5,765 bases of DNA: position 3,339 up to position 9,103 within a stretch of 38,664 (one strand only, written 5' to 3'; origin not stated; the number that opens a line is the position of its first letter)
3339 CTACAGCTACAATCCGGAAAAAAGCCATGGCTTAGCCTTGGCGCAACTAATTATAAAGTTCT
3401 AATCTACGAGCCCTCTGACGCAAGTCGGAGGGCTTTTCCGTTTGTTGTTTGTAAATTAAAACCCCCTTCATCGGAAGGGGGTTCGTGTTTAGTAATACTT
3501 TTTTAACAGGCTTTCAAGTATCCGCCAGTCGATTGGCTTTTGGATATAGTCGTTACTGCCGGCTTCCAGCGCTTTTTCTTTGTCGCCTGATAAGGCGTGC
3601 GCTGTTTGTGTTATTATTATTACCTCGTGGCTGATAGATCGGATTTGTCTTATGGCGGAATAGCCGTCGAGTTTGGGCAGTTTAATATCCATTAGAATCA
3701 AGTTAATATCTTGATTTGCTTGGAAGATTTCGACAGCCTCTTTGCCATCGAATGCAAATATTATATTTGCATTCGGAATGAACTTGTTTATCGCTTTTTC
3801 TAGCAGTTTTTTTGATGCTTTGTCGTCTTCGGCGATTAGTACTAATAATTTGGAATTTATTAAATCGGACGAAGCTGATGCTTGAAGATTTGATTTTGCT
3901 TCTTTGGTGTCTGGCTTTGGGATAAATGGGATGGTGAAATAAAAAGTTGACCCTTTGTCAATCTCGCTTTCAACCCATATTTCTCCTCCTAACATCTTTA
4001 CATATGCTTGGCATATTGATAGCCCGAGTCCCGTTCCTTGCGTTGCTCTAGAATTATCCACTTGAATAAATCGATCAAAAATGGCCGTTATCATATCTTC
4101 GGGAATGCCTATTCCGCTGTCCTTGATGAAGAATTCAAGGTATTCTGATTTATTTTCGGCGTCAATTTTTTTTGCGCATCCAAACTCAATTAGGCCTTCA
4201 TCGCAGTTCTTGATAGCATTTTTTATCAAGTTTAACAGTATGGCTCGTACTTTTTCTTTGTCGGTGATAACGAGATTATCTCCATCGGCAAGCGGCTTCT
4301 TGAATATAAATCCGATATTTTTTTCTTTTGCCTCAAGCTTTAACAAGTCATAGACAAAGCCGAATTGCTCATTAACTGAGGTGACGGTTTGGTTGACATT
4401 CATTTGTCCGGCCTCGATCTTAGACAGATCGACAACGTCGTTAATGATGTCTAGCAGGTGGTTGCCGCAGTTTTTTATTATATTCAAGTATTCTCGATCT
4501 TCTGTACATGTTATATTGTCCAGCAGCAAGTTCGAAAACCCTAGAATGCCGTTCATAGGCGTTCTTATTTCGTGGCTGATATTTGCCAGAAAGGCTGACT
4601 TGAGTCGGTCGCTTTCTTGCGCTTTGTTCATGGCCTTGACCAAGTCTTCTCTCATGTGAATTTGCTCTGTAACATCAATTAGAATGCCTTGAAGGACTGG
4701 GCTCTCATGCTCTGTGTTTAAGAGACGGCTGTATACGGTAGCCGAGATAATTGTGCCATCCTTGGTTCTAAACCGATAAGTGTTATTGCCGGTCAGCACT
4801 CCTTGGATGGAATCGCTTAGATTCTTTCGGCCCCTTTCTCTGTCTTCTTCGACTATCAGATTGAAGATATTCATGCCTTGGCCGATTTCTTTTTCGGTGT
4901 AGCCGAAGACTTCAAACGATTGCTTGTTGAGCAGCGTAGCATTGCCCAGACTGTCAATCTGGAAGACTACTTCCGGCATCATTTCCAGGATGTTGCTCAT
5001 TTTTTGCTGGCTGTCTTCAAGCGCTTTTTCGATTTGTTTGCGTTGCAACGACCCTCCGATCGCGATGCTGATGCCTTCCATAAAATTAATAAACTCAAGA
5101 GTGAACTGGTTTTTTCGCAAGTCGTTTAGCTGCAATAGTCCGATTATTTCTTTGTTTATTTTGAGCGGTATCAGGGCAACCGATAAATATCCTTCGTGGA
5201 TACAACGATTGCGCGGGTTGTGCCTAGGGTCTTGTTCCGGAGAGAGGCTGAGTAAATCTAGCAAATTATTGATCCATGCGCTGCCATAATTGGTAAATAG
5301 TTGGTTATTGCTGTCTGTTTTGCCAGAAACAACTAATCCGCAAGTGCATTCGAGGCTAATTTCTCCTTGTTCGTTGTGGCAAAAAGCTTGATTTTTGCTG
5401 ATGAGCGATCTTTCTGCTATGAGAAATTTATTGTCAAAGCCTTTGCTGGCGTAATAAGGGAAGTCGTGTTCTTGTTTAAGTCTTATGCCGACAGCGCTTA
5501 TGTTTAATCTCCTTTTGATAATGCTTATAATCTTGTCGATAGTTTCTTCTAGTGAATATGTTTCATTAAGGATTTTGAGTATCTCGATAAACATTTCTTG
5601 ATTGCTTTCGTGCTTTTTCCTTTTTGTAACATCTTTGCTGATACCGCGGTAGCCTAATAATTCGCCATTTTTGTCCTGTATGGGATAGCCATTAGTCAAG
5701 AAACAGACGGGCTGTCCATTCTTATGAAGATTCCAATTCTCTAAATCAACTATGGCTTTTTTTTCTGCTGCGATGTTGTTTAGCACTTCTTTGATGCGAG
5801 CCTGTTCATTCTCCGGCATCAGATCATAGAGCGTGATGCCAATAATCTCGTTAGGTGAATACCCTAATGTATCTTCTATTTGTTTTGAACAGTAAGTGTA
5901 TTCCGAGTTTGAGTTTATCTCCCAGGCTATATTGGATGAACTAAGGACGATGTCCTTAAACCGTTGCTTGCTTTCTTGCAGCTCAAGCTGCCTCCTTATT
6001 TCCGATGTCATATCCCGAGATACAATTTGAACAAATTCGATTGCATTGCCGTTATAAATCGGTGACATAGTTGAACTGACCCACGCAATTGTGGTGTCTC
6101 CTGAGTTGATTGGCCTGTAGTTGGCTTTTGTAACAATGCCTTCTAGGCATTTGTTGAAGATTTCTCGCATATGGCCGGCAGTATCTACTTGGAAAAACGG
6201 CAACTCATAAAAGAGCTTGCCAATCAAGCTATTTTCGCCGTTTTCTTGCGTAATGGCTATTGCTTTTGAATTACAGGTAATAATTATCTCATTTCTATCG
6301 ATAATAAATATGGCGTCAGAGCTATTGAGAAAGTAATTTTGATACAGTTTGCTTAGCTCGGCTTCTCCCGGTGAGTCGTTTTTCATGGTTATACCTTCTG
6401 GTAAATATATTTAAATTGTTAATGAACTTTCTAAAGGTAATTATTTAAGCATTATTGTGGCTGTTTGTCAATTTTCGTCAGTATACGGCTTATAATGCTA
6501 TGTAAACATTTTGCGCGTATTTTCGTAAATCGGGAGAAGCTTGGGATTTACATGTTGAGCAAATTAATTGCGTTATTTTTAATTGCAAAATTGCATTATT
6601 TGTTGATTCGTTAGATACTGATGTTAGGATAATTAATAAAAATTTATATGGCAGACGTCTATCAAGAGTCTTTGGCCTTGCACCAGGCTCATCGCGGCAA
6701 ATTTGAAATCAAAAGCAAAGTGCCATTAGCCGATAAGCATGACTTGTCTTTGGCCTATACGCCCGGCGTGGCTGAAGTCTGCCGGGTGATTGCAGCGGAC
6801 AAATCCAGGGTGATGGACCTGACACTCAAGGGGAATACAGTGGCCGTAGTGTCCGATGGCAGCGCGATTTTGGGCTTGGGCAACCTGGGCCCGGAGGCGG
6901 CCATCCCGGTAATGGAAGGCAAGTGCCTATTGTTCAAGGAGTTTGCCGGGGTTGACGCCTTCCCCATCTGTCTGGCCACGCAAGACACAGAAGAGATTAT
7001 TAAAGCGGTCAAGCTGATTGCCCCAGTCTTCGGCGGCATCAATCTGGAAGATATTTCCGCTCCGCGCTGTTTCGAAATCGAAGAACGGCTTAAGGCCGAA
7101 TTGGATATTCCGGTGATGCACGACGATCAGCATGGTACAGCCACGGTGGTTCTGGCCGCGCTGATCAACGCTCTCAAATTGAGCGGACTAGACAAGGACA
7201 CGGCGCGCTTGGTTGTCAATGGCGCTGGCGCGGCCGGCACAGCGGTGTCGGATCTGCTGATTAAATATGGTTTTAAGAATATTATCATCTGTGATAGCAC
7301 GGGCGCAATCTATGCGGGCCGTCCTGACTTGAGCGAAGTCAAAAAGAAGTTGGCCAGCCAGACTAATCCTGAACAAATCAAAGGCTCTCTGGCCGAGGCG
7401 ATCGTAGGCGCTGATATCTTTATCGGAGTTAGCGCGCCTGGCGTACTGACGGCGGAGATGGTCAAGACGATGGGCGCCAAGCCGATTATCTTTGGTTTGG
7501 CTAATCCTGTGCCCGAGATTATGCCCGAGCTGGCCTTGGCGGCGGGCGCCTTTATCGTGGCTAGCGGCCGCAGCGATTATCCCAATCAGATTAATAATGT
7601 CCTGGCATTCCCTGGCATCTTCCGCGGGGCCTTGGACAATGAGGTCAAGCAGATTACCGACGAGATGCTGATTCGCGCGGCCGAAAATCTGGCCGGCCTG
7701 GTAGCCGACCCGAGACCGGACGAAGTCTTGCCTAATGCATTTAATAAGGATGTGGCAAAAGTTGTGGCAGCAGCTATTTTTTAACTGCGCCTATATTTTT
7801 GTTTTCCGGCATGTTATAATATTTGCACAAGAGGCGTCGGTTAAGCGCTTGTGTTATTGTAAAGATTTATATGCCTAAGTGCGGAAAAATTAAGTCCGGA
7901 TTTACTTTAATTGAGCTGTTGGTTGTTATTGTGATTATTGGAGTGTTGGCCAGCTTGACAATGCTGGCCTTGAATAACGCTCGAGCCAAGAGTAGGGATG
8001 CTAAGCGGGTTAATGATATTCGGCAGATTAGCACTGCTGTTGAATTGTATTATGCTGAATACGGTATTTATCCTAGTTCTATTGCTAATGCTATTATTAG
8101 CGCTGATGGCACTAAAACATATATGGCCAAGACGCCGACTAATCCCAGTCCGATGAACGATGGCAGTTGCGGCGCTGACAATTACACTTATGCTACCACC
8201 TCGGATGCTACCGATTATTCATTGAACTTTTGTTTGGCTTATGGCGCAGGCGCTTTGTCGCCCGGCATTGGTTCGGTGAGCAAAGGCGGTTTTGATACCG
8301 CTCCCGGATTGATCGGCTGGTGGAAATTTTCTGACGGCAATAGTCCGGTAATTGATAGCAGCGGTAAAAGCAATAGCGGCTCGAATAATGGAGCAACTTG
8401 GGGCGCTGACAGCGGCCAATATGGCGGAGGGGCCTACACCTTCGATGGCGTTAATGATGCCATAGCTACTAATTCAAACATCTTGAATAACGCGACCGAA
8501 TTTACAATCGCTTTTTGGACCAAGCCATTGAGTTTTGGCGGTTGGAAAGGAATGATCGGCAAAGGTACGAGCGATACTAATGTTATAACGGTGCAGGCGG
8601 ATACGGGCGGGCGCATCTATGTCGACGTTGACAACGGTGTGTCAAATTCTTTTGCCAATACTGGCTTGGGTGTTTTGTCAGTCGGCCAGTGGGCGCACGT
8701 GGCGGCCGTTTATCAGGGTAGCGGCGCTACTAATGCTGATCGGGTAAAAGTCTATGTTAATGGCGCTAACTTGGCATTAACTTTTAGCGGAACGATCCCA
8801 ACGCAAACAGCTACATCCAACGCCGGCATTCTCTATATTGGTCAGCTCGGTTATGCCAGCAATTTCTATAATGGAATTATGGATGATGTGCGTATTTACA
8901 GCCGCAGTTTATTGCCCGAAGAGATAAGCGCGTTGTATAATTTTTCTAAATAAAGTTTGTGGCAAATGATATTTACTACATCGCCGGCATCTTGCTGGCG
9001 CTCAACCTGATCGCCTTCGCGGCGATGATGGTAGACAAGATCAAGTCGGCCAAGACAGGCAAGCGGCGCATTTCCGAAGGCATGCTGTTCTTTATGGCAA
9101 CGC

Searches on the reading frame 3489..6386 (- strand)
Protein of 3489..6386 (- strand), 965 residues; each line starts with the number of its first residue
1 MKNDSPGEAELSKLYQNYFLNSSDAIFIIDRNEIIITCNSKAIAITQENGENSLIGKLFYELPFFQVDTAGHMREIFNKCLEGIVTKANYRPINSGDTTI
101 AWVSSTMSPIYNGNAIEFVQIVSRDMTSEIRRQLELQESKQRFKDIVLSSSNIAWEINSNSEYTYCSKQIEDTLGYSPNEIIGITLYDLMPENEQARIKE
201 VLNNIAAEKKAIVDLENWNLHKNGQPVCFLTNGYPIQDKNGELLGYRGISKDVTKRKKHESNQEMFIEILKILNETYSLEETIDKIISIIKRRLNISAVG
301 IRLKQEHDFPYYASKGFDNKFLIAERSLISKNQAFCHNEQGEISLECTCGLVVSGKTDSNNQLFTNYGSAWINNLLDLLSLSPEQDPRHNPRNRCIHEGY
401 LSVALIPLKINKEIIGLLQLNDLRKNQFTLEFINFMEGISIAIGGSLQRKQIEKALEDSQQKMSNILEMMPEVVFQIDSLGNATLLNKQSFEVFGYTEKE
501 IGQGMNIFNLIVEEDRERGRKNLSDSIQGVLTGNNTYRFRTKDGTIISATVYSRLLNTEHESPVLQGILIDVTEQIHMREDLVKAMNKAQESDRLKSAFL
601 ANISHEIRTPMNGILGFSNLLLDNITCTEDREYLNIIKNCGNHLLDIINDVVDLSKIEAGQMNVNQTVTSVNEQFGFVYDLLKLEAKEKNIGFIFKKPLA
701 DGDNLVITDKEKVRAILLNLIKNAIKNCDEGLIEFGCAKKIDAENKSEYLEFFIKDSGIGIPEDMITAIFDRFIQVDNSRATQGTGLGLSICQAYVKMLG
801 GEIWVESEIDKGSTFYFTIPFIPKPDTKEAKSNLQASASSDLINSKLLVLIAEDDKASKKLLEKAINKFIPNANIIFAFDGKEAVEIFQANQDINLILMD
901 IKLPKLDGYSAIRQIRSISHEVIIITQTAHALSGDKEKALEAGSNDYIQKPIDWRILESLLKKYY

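Call 11: search_protein_families(library=pfam, proteins=[window:3489-6386:-], max_evalue=0.001)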
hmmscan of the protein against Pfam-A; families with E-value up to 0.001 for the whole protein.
window:3489-6386:- (965 aa): 9 families
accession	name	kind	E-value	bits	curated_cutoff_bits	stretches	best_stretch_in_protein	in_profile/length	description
PF13426.13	PAS_9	-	7.2e-26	90.9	27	2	155-255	5-103/103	PAS domain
PF02518.31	HATPase_c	-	8.2e-25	87.9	26.4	1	709-821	2-109/111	Histidine kinase-, DNA gyrase B-, and HSP90-like ATPase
PF08447.18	PAS_3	-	2.2e-24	85.9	25.6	2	164-249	2-88/89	PAS fold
PF00989.32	PAS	-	2.4e-23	82.7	22.6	2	143-252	3-112/113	PAS fold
PF00072.30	Response_reg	-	1.2e-20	74.2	30.2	1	849-958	1-107/111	Response regulator receiver domain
PF00512.31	HisKA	-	1.4e-20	73.6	26.9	1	596-660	2-66/66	His Kinase A (phospho-acceptor) domain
PF08448.16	PAS_4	-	1.6e-19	70.6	23.1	1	155-257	9-109/110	PAS fold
PF13188.13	PAS_8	-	5.5e-11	42.4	21.8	1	14-63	2-48/65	PAS domain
PF01590.32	GAF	-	0.00018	22.5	22.4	1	362-445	57-131/133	GAF domain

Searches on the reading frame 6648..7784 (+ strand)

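Call 11: search_protein_families(library=pfam, proteins=[window:6648-7784:+], max_evalue=0.001)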
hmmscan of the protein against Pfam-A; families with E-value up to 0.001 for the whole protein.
window:6648-7784:+ (378 aa): 3 families
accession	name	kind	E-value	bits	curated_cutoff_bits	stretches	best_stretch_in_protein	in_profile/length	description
PF00390.24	malic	-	3.9e-30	105.5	23.1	1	17-149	2-182/182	Malic enzyme, N-terminal domain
PF03949.21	Malic_M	-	9.2e-25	87.8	23.5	1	163-376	3-252/258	Malic enzyme, NAD binding domain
PF00208.27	ELFV_dehydrog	-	0.00082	19.6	23.4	0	162-224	8-71/241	Glutamate/Leucine/Phenylalanine/Valine dehydrogenase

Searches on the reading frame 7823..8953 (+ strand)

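Call 11: search_protein_families(library=pfam, proteins=[window:7823-8953:+], max_evalue=0.001)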
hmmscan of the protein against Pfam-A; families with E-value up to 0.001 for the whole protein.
window:7823-8953:+ (376 aa): 2 families
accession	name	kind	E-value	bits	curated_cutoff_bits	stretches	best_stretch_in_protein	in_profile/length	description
PF13385.13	Laminin_G_3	-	7.5e-27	94.8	27.6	1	208-369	1-151/151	Concanavalin A-like lectin/glucanases superfamily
PF07963.17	N_methyl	-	3.2e-07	30.1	21.2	1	24-45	4-25/27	Prokaryotic N-terminal methylation motif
